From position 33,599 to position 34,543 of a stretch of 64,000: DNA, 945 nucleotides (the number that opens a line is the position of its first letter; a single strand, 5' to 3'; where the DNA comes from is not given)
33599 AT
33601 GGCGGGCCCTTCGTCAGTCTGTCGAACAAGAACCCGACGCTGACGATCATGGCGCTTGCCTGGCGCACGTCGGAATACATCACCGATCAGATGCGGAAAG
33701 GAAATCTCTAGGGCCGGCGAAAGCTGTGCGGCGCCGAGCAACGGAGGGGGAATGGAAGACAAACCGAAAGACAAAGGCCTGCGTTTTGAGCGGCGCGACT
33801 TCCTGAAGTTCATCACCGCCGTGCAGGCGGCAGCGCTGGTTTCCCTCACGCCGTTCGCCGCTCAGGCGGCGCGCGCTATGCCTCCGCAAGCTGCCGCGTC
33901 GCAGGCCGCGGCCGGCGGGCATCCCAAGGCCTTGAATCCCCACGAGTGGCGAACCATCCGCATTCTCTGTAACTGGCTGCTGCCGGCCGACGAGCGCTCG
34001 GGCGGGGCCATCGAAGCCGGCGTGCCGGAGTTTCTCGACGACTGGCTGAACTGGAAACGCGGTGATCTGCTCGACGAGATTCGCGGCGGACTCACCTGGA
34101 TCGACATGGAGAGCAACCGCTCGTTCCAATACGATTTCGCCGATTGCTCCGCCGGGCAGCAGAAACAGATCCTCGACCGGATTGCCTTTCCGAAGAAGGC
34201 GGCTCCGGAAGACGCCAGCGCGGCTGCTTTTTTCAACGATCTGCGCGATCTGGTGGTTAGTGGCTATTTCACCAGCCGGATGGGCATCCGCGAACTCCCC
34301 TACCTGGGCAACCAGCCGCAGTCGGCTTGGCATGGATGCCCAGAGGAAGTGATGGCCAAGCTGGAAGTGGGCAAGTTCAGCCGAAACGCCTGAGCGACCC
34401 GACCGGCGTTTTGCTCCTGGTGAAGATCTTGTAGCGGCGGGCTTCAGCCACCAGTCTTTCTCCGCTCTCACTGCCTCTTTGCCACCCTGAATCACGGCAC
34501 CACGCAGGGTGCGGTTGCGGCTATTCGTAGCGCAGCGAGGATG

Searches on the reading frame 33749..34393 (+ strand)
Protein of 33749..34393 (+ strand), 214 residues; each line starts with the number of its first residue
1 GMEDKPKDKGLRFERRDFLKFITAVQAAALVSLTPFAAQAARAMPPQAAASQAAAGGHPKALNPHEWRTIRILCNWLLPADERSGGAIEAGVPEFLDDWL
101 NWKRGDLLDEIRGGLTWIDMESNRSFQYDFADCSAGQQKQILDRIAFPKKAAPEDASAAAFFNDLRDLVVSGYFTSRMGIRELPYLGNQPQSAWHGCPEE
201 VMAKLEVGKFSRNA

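Call 31: search_protein_families(library=pfam, proteins=[window:33749-34393:+], max_evalue=0.001)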
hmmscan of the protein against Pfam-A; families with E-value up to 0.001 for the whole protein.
window:33749-34393:+ (214 aa): 1 family
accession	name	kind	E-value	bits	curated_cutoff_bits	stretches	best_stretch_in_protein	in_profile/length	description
PF13618.11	Gluconate_2-dh3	-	5.3e-27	95.2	23.4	1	64-190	1-130/135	Gluconate 2-dehydrogenase subunit 3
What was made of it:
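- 33752..34393 (+): Tat-signal 'hitchhiker' small subunit (Gluconate_2-dh3). Pfam 5e-27 (call 31).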

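Call 42: search_protein_families(library=ncbifam, proteins=[window:33752-34393:+], max_evalue=0.001)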
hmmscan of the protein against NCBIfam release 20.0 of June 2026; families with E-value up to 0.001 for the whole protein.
window:33752-34393:+ (213 aa): 0 families

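Call 51: search_solved_structures(query=window:33752-34393:+, max_evalue=1, show_alignments=1)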
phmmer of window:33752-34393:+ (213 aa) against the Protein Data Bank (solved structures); distinct sequences matched with E-value up to 1: 9.
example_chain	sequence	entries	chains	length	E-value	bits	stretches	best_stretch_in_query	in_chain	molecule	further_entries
1ijq_A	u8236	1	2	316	0.016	18.1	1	57-150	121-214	LOW-DENSITY LIPOPROTEIN RECEPTOR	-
3p5b_L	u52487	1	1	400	0.025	17.5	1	57-149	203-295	Low density lipoprotein receptor variant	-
3p5c_L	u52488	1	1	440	0.029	17.3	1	57-149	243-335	Low density lipoprotein receptor variant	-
1n7d_A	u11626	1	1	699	0.052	16.4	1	56-149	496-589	Low-density lipoprotein receptor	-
3m0c_C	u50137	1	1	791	0.068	16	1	58-149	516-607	Low-density lipoprotein receptor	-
9coo_R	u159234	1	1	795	0.069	16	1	58-149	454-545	Low-density lipoprotein receptor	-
9bd8_B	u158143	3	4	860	0.076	15.9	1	58-149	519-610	Low-density lipoprotein receptor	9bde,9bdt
3fim_B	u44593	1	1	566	0.78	12.6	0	95-138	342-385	Aryl-alcohol oxidase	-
5oc1_A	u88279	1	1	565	0.78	12.6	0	95-138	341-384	Aryl-alcohol oxidase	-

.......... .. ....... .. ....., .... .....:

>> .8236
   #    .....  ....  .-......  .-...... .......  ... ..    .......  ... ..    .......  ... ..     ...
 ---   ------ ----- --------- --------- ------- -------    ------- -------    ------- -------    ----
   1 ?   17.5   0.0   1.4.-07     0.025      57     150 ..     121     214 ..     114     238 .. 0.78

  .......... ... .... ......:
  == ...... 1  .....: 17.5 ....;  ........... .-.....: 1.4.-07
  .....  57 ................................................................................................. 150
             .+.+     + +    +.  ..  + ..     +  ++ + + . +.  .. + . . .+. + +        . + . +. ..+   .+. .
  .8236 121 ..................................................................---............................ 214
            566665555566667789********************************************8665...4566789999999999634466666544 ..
